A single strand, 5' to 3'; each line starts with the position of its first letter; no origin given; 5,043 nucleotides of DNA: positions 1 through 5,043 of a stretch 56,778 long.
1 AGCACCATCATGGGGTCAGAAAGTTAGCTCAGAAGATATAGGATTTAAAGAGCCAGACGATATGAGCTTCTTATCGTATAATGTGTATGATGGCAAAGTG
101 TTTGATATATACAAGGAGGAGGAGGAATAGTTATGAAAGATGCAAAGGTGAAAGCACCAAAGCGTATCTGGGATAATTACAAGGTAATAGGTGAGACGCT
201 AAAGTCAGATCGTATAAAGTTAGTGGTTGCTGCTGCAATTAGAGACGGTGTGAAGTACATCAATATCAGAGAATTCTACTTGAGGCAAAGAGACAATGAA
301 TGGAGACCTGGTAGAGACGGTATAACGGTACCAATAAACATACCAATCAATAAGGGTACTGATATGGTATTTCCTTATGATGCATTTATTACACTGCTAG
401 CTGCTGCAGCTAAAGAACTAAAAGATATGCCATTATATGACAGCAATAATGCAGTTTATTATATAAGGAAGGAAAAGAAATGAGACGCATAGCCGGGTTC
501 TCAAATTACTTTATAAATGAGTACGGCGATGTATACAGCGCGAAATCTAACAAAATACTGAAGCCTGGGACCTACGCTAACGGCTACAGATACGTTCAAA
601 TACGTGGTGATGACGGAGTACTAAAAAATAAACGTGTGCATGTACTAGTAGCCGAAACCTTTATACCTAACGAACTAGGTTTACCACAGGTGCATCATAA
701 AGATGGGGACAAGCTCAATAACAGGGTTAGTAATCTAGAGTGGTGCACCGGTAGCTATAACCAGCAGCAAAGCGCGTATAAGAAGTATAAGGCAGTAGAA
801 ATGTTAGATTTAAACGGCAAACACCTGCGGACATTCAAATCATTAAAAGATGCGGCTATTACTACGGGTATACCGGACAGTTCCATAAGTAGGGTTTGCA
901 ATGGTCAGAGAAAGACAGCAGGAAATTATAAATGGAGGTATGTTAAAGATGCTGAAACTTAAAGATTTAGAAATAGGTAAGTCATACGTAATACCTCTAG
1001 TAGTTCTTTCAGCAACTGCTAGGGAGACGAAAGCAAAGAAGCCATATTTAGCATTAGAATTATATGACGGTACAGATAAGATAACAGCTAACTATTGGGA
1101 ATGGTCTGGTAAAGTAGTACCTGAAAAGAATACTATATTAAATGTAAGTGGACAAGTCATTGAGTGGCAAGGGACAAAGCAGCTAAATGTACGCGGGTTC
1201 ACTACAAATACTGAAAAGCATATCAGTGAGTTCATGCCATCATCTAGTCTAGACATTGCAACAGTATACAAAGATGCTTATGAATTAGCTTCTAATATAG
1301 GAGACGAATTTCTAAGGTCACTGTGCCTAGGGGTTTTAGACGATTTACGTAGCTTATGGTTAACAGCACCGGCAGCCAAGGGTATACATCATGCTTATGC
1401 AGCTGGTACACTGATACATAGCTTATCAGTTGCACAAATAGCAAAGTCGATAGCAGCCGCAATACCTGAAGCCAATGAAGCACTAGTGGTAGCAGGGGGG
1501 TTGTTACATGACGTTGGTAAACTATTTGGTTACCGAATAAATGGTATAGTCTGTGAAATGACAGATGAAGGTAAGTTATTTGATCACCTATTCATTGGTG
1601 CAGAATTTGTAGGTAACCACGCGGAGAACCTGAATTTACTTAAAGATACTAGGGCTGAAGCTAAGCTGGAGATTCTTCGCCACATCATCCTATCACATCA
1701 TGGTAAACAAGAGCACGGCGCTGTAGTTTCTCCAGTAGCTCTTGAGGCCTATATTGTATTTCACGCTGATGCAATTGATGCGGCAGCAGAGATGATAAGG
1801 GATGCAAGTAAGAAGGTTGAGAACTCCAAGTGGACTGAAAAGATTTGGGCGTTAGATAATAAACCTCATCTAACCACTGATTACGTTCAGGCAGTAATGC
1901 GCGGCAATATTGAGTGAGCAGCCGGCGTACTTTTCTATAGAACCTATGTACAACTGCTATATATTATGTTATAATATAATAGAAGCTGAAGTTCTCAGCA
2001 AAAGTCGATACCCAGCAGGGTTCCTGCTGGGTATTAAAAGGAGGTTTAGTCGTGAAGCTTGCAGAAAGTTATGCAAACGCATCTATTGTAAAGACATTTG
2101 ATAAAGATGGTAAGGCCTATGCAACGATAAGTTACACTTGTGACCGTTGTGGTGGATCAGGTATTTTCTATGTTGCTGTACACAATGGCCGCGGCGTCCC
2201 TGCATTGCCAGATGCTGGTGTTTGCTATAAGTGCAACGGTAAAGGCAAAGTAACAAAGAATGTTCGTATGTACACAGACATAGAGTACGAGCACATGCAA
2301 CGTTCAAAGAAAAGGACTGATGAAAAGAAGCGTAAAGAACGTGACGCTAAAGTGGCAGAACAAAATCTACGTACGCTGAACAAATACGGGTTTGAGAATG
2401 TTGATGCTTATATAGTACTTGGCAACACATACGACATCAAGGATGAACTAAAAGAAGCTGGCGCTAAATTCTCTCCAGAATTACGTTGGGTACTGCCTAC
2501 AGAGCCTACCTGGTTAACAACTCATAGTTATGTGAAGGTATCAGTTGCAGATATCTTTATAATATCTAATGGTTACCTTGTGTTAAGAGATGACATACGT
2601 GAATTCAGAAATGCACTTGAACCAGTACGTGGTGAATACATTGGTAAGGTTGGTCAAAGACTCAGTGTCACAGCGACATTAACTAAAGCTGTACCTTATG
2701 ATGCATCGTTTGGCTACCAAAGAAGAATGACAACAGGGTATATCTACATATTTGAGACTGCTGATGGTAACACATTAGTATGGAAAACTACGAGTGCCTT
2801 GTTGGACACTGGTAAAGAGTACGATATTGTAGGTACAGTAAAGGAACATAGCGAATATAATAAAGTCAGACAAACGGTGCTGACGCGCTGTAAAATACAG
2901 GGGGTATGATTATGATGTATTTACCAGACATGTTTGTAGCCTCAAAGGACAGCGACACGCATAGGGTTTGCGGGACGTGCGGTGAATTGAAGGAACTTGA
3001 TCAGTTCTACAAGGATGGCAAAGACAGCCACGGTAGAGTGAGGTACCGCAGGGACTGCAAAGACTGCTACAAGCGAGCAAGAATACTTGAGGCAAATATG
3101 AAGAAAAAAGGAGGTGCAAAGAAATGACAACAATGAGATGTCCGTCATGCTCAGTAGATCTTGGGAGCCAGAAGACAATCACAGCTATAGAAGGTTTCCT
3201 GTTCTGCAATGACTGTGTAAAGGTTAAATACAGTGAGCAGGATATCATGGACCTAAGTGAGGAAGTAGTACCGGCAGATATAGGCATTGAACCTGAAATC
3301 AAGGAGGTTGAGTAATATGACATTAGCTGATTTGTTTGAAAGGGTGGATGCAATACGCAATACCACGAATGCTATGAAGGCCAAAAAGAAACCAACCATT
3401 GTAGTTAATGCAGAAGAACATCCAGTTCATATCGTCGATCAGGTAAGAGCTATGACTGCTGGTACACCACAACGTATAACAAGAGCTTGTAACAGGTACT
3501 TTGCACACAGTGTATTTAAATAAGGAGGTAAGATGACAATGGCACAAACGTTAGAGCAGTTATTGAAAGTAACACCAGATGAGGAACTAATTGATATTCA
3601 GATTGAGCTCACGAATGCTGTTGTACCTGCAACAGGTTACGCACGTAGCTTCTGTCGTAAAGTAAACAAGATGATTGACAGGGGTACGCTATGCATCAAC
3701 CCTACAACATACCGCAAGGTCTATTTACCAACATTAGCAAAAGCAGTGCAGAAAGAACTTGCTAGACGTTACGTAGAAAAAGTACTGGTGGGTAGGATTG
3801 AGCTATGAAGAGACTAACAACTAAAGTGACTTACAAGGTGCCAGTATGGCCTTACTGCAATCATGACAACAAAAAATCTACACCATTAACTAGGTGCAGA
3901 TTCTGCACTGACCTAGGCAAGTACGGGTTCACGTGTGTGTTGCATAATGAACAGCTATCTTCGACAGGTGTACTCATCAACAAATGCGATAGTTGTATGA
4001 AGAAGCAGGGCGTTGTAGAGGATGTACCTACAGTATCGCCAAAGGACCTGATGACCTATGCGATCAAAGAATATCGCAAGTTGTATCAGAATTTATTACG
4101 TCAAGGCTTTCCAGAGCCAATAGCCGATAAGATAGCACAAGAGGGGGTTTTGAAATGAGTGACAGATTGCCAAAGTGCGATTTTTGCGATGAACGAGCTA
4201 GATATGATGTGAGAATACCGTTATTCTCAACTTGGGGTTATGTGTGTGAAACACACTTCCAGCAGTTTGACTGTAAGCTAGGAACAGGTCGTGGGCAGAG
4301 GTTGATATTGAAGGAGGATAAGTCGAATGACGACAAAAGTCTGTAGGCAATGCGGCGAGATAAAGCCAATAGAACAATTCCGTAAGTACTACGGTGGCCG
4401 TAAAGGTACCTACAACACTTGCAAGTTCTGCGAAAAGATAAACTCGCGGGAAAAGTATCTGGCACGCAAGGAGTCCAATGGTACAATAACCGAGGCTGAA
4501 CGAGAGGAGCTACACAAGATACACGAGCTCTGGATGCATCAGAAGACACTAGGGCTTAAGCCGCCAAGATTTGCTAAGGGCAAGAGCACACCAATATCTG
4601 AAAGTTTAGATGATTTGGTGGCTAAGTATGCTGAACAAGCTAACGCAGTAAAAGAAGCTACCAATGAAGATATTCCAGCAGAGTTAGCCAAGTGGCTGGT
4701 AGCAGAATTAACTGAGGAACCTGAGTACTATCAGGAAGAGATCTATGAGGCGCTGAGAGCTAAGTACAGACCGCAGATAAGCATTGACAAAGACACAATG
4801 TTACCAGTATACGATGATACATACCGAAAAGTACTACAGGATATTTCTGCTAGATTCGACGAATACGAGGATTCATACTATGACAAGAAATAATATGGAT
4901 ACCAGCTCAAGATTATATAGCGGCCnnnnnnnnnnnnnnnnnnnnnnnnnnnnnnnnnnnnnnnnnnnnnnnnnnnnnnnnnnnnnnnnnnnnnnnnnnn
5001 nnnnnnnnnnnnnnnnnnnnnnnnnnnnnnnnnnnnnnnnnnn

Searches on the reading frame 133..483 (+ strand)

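Call 34: search_protein_families(library=phrogs, proteins=[window:133-483:+], max_evalue=0.001)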
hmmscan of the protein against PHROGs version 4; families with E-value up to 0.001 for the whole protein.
window:133-483:+ (116 aa): 1 family
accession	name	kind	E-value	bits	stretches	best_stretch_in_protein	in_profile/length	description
phrog_4053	-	transcription regulation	0.00015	22.7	1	18-71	18-68/102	transcriptional regulator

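Call 65: search_protein_families(library=pfam, proteins=[window:133-483:+], max_evalue=0.01)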
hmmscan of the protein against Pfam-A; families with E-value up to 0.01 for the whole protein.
window:133-483:+ (116 aa): 1 family
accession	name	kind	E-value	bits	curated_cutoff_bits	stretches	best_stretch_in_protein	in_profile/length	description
PF02229.22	PC4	-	2.9e-06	27.1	25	1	39-67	16-42/52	Transcriptional Coactivator p15 (PC4)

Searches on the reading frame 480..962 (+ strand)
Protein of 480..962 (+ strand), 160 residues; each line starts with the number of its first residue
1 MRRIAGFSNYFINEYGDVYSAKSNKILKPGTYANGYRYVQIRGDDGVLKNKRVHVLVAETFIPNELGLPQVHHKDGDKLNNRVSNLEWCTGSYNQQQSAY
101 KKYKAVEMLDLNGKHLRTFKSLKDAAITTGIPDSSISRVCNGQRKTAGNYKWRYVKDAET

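Call 34: search_protein_families(library=phrogs, proteins=[window:480-962:+], max_evalue=0.001)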
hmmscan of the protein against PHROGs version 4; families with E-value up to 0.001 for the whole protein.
window:480-962:+ (160 aa): 17 families
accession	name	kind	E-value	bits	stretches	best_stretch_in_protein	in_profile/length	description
phrog_59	-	DNA, RNA and nucleotide metabolism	2.2e-42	146.9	1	2-154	141-286/423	HNH endonuclease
phrog_959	-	DNA, RNA and nucleotide metabolism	9.7e-31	107.4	1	3-107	10-115/138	HNH endonuclease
phrog_1492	-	DNA, RNA and nucleotide metabolism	9.8e-19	68.8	1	24-96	85-157/414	HNH endonuclease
phrog_99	-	DNA, RNA and nucleotide metabolism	6.2e-12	46.9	1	27-126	136-249/383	HNH endonuclease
phrog_37683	-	unknown function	1.4e-08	35.2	1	7-100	118-210/279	-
phrog_4538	-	unknown function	2.5e-07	30.9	1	104-155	400-447/447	-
phrog_20162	-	DNA, RNA and nucleotide metabolism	3.3e-07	31.6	1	82-159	21-86/88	HNH endonuclease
phrog_15471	-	DNA, RNA and nucleotide metabolism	3.5e-07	31.2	1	34-102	16-82/183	HNH endonuclease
phrog_17657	-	DNA, RNA and nucleotide metabolism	6.7e-06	27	1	11-89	80-165/168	HNH endonuclease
phrog_4578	-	DNA, RNA and nucleotide metabolism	6.7e-06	27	1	49-101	10-63/130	HNH endonuclease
phrog_6086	-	DNA, RNA and nucleotide metabolism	1.1e-05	26.6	1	2-61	82-141/147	HNH endonuclease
phrog_14913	-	DNA, RNA and nucleotide metabolism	2.5e-05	25.3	1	70-107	60-97/149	HNH endonuclease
phrog_7545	-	DNA, RNA and nucleotide metabolism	3.1e-05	25.2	1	33-90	65-125/160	HNH endonuclease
phrog_2081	-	DNA, RNA and nucleotide metabolism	4.6e-05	23.7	1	84-158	181-254/433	HNH endonuclease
phrog_20891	-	DNA, RNA and nucleotide metabolism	8.7e-05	23.2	1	20-91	119-195/219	HNH endonuclease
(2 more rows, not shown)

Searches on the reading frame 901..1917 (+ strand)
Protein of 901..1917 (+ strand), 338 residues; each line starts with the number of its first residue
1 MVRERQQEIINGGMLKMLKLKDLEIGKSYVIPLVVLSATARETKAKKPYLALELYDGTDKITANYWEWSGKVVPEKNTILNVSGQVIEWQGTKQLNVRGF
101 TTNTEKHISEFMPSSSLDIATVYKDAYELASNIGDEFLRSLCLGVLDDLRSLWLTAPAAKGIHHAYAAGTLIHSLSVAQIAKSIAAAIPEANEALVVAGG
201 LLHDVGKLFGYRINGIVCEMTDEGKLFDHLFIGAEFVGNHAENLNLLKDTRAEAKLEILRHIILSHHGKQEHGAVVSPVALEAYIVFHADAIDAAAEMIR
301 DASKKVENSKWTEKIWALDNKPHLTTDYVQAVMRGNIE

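Call 34: search_protein_families(library=phrogs, proteins=[window:901-1917:+], max_evalue=0.001)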
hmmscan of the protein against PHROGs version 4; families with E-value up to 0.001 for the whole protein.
window:901-1917:+ (338 aa): 1 family
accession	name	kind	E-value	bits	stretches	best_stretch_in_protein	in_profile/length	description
phrog_5889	-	unknown function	7.5e-11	42.9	1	129-313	25-216/242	-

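Call 65: search_protein_families(library=pfam, proteins=[window:901-1917:+], max_evalue=0.01)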
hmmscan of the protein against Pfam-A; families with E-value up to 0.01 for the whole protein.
window:901-1917:+ (338 aa): 4 families
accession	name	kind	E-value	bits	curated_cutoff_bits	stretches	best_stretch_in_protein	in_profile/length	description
PF01966.28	HD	-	3.6e-17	63.2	22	1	171-294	2-115/116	HD domain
PF08668.18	HDOD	-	4.1e-06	26.9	22.9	1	169-211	94-136/196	HDOD domain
PF01336.31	tRNA_anti-codon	-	0.0074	16.6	27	0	41-100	8-72/75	OB-fold nucleic acid binding domain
PF07514.17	TraI_2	-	0.0083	15.5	23.9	0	147-188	43-85/324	Putative helicase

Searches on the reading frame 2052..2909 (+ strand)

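Call 34: search_protein_families(library=phrogs, proteins=[window:2052-2909:+], max_evalue=0.001)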
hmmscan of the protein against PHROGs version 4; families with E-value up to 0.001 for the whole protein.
window:2052-2909:+ (285 aa): 8 families
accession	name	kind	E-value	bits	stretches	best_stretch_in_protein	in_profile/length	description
phrog_30451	-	unknown function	9.7e-45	154.2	1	12-285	7-282/287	-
phrog_2319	-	unknown function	1.1e-23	85.1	1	190-283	308-397/399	-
phrog_4095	-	unknown function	1.1e-14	55.6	2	195-284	134-227/234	-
phrog_3628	-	unknown function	2.1e-14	54.4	1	164-282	142-255/257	-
phrog_27218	-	unknown function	9.7e-09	36.3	1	194-283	107-190/192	-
phrog_4046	-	unknown function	0.00017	22.2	1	17-104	39-111/301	-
phrog_8027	-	unknown function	0.00046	21.4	1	28-92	6-63/153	-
phrog_4265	-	unknown function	0.00067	20.5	0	28-105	23-94/280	-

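Call 65: search_protein_families(library=pfam, proteins=[window:2052-2909:+], max_evalue=0.01)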
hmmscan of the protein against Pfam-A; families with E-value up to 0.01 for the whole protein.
window:2052-2909:+ (285 aa): 1 family
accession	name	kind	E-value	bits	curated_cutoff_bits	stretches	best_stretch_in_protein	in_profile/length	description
PF00684.25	DnaJ_CXXCXGXG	-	0.00018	22.1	32.7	1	25-69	13-55/65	DnaJ central domain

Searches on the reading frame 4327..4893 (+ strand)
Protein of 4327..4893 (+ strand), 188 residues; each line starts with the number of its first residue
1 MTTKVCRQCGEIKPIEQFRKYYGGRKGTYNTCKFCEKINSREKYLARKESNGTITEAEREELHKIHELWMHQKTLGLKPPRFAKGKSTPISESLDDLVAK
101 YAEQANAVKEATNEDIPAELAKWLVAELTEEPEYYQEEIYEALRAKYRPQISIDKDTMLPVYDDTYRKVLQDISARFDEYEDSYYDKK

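Call 34: search_protein_families(library=phrogs, proteins=[window:4327-4893:+], max_evalue=0.001)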
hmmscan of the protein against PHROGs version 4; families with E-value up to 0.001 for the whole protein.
window:4327-4893:+ (188 aa): 5 families
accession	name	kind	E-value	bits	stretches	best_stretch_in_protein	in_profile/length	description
phrog_1035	-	DNA, RNA and nucleotide metabolism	9.8e-12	46.3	1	1-127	61-116/271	endonuclease VII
phrog_5558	-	moron, auxiliary metabolic gene and host takeover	6e-08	34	1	2-58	64-119/130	Lar-like restriction alleviation protein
phrog_2340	-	DNA, RNA and nucleotide metabolism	2.2e-07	32.2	1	1-64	6-68/171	endonuclease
phrog_2255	-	DNA, RNA and nucleotide metabolism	3.5e-07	30.9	1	2-57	52-99/211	HNH endonuclease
phrog_2633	-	DNA, RNA and nucleotide metabolism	7.8e-06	27.1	1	2-54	12-58/142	endonuclease VII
